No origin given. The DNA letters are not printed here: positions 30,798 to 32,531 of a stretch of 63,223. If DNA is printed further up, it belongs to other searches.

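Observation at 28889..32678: Horizontally acquired islet between recJ and lysS: PhoH2-type ATPase plus beta-CASP nuclease, a candidate undescribed two-gene module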

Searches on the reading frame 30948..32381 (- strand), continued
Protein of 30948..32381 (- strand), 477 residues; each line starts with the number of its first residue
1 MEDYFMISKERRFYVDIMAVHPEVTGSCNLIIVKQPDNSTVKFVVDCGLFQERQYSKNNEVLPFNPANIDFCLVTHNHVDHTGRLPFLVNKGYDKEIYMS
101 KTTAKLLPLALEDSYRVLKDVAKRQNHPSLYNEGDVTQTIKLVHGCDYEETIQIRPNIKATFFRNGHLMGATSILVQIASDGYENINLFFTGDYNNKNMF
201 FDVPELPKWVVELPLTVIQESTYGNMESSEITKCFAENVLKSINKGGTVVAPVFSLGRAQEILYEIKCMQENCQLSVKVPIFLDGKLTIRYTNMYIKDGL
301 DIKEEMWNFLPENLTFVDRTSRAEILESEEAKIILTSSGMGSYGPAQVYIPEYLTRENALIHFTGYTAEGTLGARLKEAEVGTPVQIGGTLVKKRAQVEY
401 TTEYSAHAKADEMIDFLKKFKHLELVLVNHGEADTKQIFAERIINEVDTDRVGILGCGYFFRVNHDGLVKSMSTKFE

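Call 15: find_related_loci(query=A1, collection=genome_contigs, flank=7000)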
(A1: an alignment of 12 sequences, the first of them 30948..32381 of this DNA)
Query A1 (477 aa) in genome_contigs; peptide patterns used: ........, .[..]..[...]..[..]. (x = any residue, [..] = any of these).
600 stretches matched a pattern (row limit reached: there are more); 591 encode a relative of the query (tblastn E <= 1e-3); the best 80 are kept; 80 distinct loci.
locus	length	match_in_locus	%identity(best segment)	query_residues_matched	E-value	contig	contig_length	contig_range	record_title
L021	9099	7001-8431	65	1-477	0e+0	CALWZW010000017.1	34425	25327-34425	MAG: uncultured Clostridia bacterium isolate BRZ_EH__bin15 genome assembly, contig: BRZ_EH__NODE_2122_length_34425_cov_9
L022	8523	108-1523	65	6-477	0e+0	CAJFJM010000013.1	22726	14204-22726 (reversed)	uncultured Clostridia bacterium isolate Chicken_20_mag_41 genome assembly, contig: MAGpy_11413_20_idba_bin_41_fascaffold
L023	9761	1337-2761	64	2-477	0e+0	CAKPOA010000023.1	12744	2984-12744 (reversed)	MAG: uncultured Clostridia bacterium isolate REFINED_METABAT215_TOP10_CONTIGS_1500_ASSEMBLY_K77_MERGED__Hadza_MoBio_hadz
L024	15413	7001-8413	63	7-477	0e+0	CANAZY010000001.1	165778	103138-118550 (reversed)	MAG TPA_asm: uncultured Clostridium sp. isolate SRR16350264_bin.10_metawrap_v1.3_MAG genome assembly, contig: NODE.7_len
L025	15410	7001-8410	63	5-475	0e+0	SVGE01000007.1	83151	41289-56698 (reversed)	MAG: Clostridiales bacterium isolate SIG350 NODE_1407_length_83151_cov_3.956844, whole genome shotgun sequence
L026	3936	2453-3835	65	16-477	0e+0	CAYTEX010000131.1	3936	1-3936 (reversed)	MAG TPA_asm: uncultured Clostridium sp. isolate binchicken_co353_786 genome assembly, contig: NODE_56117_length_3936_cov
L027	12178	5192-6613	60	6-477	0e+0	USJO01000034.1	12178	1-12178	uncultured Clostridium sp. isolate UMGS1781 genome assembly, contig: NODE_1283_length_12178_cov_24.292172, whole genome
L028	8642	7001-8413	57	6-476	0e+0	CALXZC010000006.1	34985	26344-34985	MAG: uncultured Clostridia bacterium isolate BRZ_MB__bin58 genome assembly, contig: BRZ_MB__NODE_1671_length_34985_cov_5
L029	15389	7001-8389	58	14-476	0e+0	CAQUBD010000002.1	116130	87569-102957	MAG TPA_asm: uncultured Clostridia bacterium isolate MGBC165941 genome assembly, contig: MGBC165941.2, whole genome shot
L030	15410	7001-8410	57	7-476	1e-179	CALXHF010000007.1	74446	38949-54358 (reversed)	MAG: uncultured Clostridia bacterium isolate BRZ_GN__bin6 genome assembly, contig: BRZ_GN__NODE_373_length_74446_cov_25.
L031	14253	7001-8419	54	4-476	4e-177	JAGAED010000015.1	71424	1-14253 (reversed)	MAG: Clostridia bacterium isolate RGIG8360 Water_buffalos_Rumen.Co__c7951970, whole genome shotgun sequence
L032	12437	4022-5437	57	6-477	5e-176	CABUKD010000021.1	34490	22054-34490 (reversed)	MAG TPA_asm: uncultured Clostridium sp. isolate MGYG-HGUT-04078 genome assembly, contig: GUT_GENOME255855_21, whole geno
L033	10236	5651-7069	54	5-477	7e-176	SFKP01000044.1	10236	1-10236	MAG: Clostridiales bacterium isolate W1P7.002 Contig4812, whole genome shotgun sequence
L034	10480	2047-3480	53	4-476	1e-169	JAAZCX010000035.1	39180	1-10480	MAG: Clostridiaceae bacterium isolate AS07pgkLD_81 58330_AS07, whole genome shotgun sequence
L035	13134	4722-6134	53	5-476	2e-168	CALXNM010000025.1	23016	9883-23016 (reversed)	MAG: uncultured Clostridia bacterium isolate BRZ_MF__bin81 genome assembly, contig: BRZ_MF__NODE_2293_length_23016_cov_7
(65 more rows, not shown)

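Call 23: find_encoding_contigs(protein=P0007, flank=8000, max_places=2)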
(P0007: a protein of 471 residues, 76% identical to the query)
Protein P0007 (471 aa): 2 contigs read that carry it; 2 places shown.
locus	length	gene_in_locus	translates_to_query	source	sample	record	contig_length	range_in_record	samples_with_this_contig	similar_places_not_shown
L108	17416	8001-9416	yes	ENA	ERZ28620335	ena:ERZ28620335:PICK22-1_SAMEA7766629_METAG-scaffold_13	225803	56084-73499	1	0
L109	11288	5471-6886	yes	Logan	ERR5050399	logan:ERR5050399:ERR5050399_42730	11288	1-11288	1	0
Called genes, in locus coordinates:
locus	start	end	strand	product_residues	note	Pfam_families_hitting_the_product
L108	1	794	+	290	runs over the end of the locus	-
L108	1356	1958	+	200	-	-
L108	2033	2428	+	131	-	PF02082:Rrf2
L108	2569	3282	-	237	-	PF00912:Transgly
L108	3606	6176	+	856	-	PF11897:DUF3417, PF00343:Phosphorylase, PF28476:GlgP_C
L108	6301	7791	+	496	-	PF01336:tRNA_anti-codon, PF00152:tRNA-synt_2, PF01409:tRNA-synt_2d (faint)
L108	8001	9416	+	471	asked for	PF00753:Lactamase_B, PF23023:Anti-Pycsar_Apyc1 (weak), PF10996:Beta-Casp, PF07521:RMMBL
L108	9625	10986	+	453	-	PF13638:PIN_4, PF02562:PhoH, PF13604:AAA_30 (weak), PF13245:AAA_19 (faint)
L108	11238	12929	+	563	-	PF01368:DHH, PF02272:DHHA1, PF17768:RecJ_OB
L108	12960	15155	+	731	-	PF13328:HD_4, PF01966:HD, PF04607:RelA_SpoT, PF02824:TGS, PF19296:RelA_AH, PF28438:RelA_RIS, PF13291:ACT_4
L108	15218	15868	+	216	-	PF00753:Lactamase_B, PF23023:Anti-Pycsar_Apyc1 (weak), PF19583:ODP (weak)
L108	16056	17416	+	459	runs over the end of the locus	PF13393:tRNA-synt_His, PF00587:tRNA-synt_2b, PF03129:HGTP_anticodon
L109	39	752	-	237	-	PF00912:Transgly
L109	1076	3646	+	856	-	PF11897:DUF3417, PF00343:Phosphorylase, PF28476:GlgP_C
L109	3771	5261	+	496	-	PF01336:tRNA_anti-codon, PF00152:tRNA-synt_2, PF01409:tRNA-synt_2d (faint)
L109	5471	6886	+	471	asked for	PF00753:Lactamase_B, PF23023:Anti-Pycsar_Apyc1 (weak), PF10996:Beta-Casp, PF07521:RMMBL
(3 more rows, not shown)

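Call 25: find_encoding_contigs(protein=P0034, flank=8000, max_places=2)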
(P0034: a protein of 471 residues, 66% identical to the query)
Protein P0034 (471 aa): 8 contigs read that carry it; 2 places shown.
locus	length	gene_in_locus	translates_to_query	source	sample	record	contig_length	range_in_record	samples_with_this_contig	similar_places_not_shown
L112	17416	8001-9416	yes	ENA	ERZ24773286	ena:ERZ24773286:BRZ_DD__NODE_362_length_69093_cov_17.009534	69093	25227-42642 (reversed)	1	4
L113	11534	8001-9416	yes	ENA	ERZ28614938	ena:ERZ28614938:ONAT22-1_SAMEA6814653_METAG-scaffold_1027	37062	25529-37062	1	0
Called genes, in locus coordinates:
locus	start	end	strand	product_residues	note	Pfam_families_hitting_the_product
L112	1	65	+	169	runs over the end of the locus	PF02163:Peptidase_M50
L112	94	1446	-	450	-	PF01520:Amidase_3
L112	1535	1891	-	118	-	PF06356:DUF1064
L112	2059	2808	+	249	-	PF14808:TMEM164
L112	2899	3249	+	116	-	-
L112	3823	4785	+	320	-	PF01699:Na_Ca_ex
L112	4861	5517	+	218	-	PF04203:Sortase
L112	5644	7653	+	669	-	PF22745:Nlig-Ia, PF01653:DNA_ligase_aden, PF09414:RNA_ligase (weak), PF03120:OB_DNA_ligase, PF03119:DNA_ligase_ZBD, PF12826:HHH_2, PF00533:BRCT, PF12738:PTCB-BRCT (weak), +1 more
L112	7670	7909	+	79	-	-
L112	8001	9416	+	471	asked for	PF00753:Lactamase_B, PF16661:Lactamase_B_6, PF23023:Anti-Pycsar_Apyc1 (weak), PF10996:Beta-Casp, PF07521:RMMBL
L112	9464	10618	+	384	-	PF00493:MCM (weak), PF13191:AAA_16 (faint), PF07724:AAA_2, PF00004:AAA, PF10431:ClpB_D2-small (faint)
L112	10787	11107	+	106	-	PF13453:Zn_ribbon_TFIIB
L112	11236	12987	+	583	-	PF01411:tRNA-synt_2c, PF07973:tRNA_SAD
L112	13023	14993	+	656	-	-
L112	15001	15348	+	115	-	PF11969:DcpS_C, PF01230:HIT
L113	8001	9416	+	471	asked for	PF00753:Lactamase_B, PF16661:Lactamase_B_6, PF23023:Anti-Pycsar_Apyc1 (weak), PF10996:Beta-Casp, PF07521:RMMBL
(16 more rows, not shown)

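Call 31: search_solved_structures(query=window:30948-32366:-, max_evalue=0.001, show_alignments=1)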
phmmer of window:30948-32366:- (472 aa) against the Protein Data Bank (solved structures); distinct sequences matched with E-value up to 0.001: 26.
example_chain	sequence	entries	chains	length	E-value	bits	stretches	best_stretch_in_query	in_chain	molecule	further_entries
8yhd_H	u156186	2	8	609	9e-44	152.9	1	20-441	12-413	a protein | Cas14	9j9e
2xr1_A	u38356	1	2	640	1e-43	152.7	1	17-429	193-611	CLEAVAGE AND POLYADENYLATION SPECIFICITY FACTOR 100 KD SUBUNIT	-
8yhe_H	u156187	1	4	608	2.1e-43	151.7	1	35-441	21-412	protein structure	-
21bh_H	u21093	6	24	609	2.5e-41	144.9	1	20-441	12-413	a protein | Protein structure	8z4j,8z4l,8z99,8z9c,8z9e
2dkf_A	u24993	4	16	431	1.5e-39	138.9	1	17-429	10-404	metallo-beta-lactamase superfamily protein | Ribonuclease TTHA0252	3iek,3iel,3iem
3ie2_A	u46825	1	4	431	4.7e-39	137.4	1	17-421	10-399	Ribonuclease TTHA0252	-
3idz_A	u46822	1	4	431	5.5e-39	137.1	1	17-429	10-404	Ribonuclease TTHA0252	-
3ie0_A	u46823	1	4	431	1e-38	136.2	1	17-429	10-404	Ribonuclease TTHA0252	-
3ie1_A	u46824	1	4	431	3.8e-38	134.4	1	17-429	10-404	Ribonuclease TTHA0252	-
3a4y_A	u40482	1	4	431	3.8e-38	134.4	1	17-429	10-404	Ribonuclease TTHA0252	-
2ycb_A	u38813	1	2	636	7.4e-36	126.8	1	30-427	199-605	CLEAVAGE AND POLYADENYLATION SPECIFICITY FACTOR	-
3af5_A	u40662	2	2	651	6e-34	120.5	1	64-429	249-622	Putative uncharacterized protein PH1404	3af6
8r22_C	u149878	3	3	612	5e-32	114.2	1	63-442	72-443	Integrator complex subunit 11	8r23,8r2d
7pks_k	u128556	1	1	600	5.1e-32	114.2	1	64-442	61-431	Integrator complex subunit 11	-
7cun_K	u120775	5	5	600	5.2e-32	114.1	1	64-442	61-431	Integrator complex subunit 11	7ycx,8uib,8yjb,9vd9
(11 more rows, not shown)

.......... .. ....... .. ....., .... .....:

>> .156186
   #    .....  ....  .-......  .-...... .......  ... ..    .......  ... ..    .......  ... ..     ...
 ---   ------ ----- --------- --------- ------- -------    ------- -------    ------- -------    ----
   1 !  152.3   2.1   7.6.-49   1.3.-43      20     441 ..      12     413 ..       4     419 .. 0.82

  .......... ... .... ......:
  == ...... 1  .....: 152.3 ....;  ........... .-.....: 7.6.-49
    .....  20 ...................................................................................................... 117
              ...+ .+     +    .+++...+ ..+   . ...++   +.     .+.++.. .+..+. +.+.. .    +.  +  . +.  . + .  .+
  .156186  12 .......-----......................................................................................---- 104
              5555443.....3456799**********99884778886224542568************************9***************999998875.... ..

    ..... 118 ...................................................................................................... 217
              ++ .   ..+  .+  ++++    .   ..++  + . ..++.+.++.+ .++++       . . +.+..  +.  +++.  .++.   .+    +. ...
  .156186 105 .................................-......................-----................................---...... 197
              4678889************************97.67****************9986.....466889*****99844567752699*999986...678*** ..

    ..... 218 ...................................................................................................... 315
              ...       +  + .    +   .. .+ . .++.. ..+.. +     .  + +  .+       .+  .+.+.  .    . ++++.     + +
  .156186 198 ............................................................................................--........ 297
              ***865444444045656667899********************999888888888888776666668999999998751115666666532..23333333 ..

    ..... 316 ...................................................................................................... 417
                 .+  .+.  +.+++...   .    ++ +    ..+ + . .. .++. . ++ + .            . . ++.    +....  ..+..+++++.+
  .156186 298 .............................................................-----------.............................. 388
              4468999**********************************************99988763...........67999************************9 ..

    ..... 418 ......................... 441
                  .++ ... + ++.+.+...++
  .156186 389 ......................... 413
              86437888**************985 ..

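Call 45: find_encoding_contigs(protein=P0011, flank=6000, max_places=2)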
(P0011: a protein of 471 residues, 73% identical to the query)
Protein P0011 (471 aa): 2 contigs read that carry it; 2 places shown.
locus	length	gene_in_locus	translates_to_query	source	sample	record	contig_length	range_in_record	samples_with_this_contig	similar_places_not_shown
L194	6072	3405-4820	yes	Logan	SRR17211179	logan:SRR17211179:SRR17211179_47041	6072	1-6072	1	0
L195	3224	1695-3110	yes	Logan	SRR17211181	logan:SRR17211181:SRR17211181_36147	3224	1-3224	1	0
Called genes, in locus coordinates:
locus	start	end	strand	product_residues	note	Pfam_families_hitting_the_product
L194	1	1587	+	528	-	?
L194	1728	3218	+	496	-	PF01336:tRNA_anti-codon, PF00152:tRNA-synt_2, PF01409:tRNA-synt_2d (faint)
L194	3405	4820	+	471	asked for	PF00753:Lactamase_B, PF23023:Anti-Pycsar_Apyc1 (weak), PF12706:Lactamase_B_2 (faint), PF10996:Beta-Casp, PF07521:RMMBL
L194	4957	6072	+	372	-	?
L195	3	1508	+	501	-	?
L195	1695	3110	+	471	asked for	PF00753:Lactamase_B, PF23023:Anti-Pycsar_Apyc1 (weak), PF12706:Lactamase_B_2 (faint), PF10996:Beta-Casp, PF07521:RMMBL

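Call 46: find_encoding_contigs(protein=P0012, flank=6000, max_places=2)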
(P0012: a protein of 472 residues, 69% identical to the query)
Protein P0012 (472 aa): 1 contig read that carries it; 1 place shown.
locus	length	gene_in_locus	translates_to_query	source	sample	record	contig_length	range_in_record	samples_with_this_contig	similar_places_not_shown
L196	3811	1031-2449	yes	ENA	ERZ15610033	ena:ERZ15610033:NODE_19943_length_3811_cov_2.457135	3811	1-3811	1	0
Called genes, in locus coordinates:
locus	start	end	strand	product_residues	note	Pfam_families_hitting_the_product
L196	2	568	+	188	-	?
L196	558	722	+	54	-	-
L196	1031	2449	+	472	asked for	PF00753:Lactamase_B (weak), PF16661:Lactamase_B_6, PF23023:Anti-Pycsar_Apyc1 (weak), PF10996:Beta-Casp, PF07521:RMMBL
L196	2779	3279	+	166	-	-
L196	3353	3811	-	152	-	?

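Call 55: find_related_loci(query=A1, collection=viral_contigs, flank=8000)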
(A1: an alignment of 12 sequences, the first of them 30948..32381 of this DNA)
Query A1 (477 aa) in viral_contigs; peptide patterns used: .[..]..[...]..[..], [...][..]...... (x = any residue, [..] = any of these).
77 stretches matched a pattern; 4 encode a relative of the query (tblastn E <= 1e-3); 4 distinct loci.
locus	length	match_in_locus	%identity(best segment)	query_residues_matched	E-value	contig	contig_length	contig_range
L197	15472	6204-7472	30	42-443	4e-45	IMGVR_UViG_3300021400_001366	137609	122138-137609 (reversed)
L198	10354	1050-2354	29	23-447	3e-43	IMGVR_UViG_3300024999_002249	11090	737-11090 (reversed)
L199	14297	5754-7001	28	44-436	2e-36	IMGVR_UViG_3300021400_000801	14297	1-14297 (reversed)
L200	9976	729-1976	28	44-436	1e-35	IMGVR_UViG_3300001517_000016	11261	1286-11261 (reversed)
